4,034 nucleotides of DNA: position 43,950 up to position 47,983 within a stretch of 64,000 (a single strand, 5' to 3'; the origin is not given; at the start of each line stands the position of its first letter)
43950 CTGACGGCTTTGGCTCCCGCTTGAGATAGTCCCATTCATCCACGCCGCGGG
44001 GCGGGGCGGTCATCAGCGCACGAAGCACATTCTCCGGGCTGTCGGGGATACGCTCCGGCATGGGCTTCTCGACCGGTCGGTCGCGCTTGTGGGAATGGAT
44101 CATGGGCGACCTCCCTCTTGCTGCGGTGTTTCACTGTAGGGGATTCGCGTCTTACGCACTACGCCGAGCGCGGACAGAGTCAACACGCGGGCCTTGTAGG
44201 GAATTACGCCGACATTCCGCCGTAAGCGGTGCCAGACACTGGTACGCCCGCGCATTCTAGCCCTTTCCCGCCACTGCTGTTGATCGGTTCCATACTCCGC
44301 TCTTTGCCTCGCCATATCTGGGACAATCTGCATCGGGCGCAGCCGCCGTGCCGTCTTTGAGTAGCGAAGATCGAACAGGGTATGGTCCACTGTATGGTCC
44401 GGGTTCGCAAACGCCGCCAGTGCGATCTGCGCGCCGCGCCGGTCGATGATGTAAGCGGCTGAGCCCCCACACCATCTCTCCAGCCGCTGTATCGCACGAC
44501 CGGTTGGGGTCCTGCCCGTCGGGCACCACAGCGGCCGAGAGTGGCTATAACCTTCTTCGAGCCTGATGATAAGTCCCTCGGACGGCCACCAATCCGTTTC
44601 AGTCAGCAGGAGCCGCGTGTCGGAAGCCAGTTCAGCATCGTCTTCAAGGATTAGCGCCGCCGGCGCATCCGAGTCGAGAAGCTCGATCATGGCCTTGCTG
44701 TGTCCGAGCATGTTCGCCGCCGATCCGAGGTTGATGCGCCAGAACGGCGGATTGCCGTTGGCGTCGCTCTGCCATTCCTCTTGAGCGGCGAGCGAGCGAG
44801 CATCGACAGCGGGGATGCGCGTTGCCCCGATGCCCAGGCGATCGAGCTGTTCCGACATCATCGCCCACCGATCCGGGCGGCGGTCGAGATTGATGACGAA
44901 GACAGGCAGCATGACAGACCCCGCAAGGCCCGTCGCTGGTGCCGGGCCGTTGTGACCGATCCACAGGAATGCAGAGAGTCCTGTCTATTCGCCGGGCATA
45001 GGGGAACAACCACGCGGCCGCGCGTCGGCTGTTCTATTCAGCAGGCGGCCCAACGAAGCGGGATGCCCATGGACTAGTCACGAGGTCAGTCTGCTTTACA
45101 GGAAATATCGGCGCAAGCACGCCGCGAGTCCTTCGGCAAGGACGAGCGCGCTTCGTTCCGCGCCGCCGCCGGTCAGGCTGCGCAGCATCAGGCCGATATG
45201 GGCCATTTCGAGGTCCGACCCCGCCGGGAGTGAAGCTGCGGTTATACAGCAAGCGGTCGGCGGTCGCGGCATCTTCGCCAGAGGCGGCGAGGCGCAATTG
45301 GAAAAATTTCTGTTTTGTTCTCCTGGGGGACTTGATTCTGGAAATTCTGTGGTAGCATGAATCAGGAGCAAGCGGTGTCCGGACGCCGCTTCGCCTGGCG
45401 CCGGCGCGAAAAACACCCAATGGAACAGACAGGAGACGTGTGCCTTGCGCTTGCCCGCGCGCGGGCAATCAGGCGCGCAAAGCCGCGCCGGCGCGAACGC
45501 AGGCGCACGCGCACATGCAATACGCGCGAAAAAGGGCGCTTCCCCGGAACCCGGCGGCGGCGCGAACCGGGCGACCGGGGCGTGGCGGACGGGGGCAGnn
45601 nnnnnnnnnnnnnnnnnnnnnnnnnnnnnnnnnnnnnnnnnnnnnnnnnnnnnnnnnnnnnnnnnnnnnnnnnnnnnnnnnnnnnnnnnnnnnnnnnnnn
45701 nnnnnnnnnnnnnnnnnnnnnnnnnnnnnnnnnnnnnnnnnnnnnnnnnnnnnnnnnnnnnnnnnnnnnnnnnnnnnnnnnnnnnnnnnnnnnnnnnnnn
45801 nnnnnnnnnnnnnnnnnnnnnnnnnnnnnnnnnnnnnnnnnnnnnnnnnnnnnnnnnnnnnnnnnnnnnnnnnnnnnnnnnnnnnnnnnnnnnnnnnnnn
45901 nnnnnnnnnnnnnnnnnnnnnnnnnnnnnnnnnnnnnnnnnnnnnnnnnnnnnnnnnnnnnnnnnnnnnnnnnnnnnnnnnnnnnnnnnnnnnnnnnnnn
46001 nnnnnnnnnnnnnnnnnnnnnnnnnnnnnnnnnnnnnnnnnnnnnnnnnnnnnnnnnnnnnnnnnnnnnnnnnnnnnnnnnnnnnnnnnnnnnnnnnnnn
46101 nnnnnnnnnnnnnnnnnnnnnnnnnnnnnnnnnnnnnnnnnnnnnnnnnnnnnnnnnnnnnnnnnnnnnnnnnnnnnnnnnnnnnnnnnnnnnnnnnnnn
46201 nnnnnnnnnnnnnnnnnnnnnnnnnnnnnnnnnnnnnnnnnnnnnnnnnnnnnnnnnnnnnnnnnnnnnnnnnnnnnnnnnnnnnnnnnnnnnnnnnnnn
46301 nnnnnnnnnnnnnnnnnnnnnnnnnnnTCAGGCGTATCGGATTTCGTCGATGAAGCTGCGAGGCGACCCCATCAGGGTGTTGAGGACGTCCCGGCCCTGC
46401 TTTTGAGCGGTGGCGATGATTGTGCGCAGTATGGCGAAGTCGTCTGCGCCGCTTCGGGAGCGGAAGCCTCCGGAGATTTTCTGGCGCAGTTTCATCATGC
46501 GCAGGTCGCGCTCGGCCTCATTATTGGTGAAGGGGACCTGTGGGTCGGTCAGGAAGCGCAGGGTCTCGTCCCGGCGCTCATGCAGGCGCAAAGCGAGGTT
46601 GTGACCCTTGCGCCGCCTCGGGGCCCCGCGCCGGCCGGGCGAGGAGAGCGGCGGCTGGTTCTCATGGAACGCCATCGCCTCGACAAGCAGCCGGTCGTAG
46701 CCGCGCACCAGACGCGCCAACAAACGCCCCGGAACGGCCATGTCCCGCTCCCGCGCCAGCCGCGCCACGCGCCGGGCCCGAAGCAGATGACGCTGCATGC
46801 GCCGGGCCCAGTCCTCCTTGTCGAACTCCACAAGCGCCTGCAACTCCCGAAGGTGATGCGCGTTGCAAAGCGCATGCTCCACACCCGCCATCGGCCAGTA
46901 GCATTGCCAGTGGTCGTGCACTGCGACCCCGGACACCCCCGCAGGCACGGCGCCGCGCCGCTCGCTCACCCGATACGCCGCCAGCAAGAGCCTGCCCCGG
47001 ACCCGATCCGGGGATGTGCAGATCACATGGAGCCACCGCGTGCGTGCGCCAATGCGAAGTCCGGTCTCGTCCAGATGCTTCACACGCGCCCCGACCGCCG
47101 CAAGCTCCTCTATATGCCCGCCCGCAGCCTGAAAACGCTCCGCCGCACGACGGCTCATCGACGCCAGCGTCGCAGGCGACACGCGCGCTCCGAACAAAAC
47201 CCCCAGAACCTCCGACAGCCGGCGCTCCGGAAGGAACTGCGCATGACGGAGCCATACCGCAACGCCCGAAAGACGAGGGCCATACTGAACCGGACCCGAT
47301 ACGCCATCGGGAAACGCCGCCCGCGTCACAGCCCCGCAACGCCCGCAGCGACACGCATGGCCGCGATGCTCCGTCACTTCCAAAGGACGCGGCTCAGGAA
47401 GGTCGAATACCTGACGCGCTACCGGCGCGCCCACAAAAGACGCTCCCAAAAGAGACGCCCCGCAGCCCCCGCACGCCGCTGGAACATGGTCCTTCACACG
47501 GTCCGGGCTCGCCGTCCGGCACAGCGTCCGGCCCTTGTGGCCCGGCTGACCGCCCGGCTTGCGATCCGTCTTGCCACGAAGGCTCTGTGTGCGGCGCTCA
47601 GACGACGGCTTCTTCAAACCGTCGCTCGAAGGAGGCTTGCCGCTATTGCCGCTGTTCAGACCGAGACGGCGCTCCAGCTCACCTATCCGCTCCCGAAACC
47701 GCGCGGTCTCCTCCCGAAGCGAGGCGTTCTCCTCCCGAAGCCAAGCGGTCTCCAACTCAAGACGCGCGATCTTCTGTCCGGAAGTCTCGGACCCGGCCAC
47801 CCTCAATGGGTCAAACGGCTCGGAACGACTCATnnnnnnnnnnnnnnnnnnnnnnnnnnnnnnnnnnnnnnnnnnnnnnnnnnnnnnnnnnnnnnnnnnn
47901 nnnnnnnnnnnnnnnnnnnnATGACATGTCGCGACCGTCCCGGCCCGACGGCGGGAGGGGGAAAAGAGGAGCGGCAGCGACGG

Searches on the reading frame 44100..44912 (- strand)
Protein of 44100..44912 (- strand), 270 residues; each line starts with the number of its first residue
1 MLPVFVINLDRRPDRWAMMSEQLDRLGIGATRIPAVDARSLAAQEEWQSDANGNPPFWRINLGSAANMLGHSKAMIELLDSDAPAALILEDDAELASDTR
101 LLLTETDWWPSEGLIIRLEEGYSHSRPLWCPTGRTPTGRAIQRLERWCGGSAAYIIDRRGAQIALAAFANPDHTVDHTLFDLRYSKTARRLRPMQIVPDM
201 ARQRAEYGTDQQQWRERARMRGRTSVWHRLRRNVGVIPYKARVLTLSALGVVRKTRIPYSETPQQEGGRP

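Call 10: search_protein_families(library=pfam, proteins=[window:44100-44912:-])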
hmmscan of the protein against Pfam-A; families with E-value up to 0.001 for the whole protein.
window:44100-44912:- (270 aa): 1 family
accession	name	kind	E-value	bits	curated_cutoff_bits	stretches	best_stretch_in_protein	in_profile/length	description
PF01755.23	Glyco_transf_25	-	1.8e-12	48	24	1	1-178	1-198/199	Glycosyltransferase family 25 (LPS biosynthesis protein)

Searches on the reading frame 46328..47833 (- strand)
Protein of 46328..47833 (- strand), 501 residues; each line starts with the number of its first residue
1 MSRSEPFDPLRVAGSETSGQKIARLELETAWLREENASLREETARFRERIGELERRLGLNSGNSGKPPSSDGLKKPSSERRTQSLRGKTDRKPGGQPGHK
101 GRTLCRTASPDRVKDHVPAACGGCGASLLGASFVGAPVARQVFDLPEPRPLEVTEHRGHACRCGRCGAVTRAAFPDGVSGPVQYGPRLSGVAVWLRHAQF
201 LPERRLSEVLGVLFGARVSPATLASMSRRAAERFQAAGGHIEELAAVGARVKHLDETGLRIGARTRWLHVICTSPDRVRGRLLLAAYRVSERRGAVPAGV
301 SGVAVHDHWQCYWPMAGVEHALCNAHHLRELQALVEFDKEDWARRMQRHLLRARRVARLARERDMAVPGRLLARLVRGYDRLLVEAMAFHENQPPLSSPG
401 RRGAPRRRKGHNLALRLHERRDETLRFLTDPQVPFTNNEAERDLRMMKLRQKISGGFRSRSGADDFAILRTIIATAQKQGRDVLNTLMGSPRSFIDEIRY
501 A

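Call 10: search_protein_families(library=pfam, proteins=[window:46328-47833:-])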
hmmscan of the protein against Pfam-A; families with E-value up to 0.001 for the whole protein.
window:46328-47833:- (501 aa): 3 families
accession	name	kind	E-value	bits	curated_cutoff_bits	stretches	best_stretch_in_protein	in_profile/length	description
PF03050.20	DDE_Tnp_IS66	-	9.2e-38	130.7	23.1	1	183-464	3-283/284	Transposase IS66 family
PF20042.4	DUF6444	-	1e-13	52.1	27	1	26-102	17-82/85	Family of unknown function (DUF6444)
PF13005.12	zf-IS66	-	3.2e-06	27.9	27.3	1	119-167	2-46/46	zinc-finger binding domain of transposase IS66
